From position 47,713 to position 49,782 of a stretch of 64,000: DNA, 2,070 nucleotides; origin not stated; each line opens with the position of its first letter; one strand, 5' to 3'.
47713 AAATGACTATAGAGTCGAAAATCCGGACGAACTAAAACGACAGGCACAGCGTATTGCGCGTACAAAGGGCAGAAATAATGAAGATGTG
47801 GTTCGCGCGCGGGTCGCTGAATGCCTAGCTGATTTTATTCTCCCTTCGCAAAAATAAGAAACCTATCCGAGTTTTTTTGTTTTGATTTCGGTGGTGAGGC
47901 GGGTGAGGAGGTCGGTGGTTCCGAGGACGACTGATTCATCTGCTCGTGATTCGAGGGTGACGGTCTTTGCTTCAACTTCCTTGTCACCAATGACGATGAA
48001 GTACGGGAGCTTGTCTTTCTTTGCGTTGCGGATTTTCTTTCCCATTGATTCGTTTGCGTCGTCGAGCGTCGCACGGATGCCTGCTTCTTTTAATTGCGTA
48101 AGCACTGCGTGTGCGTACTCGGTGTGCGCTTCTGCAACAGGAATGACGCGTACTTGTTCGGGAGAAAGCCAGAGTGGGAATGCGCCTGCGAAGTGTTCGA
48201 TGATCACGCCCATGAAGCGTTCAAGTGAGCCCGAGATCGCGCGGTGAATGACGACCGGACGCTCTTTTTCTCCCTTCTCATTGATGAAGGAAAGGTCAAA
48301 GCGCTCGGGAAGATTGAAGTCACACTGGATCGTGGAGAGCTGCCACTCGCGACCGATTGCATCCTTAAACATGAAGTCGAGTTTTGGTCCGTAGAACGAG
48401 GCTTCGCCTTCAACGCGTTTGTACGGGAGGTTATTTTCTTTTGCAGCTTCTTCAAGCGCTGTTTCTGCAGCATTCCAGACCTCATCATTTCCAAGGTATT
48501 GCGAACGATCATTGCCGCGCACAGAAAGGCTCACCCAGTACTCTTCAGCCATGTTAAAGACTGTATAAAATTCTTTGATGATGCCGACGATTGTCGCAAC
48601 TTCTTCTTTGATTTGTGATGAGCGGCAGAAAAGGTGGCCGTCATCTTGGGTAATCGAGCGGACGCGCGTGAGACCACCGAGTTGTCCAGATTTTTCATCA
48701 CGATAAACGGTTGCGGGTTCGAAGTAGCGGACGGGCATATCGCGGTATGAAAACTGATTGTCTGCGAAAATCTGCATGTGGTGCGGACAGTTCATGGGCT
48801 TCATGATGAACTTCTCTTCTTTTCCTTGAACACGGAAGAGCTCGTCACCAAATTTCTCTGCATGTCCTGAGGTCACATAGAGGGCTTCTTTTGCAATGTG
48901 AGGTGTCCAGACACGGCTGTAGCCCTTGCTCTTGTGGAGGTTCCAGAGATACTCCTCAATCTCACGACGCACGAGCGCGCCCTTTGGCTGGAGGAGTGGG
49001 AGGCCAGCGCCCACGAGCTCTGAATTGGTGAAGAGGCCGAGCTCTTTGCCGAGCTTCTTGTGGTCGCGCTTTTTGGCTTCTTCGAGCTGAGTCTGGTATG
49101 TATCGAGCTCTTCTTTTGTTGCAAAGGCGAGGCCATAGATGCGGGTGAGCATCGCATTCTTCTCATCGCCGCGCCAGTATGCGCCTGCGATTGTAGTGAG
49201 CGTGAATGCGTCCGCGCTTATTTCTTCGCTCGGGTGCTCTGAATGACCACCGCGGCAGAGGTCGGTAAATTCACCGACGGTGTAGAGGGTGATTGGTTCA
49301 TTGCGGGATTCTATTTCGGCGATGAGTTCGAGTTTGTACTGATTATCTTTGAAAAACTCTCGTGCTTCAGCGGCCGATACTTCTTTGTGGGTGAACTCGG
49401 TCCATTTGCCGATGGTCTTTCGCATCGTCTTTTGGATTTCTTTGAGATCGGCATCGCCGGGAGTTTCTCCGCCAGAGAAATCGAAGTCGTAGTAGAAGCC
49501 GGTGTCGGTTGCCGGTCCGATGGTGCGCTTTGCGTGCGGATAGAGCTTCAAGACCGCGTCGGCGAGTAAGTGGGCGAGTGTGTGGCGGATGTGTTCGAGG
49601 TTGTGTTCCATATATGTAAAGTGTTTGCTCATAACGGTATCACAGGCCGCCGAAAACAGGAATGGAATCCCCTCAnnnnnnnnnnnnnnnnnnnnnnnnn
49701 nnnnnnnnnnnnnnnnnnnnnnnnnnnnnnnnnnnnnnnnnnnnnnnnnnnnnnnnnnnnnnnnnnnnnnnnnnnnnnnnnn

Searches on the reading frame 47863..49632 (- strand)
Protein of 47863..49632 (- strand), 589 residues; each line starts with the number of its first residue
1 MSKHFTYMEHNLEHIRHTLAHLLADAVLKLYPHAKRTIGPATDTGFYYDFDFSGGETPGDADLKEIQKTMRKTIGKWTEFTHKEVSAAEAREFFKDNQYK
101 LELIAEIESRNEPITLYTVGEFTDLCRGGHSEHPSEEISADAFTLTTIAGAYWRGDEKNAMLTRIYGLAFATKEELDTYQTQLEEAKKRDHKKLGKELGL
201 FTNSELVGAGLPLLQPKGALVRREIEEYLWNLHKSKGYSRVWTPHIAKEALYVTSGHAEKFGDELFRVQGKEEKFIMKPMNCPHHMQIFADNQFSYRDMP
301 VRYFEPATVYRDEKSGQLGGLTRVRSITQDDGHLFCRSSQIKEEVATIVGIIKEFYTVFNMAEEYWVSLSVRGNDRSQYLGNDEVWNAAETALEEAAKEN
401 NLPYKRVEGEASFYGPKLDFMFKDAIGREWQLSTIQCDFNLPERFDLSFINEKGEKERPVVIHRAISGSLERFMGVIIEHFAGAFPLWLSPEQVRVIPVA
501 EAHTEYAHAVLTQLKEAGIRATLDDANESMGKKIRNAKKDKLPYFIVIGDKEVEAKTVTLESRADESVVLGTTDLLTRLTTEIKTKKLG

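Call 12: search_protein_families(library=pfam, proteins=[window:47863-49632:-], max_evalue=0.00001)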
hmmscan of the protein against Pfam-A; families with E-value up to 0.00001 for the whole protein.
window:47863-49632:- (589 aa): 3 families
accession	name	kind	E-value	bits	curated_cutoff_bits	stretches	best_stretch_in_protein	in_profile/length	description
PF00587.30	tRNA-synt_2b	-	3.6e-41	141.6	29.3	1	268-481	3-179/179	tRNA synthetase class II core domain (G, H, P, S and T)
PF03129.25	HGTP_anticodon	-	9.5e-22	77.4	21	1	493-567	1-78/94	Anticodon binding domain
PF07973.19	tRNA_SAD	-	8.7e-07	29.3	24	1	114-166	1-44/44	Threonyl and Alanyl tRNA synthetase second additional domain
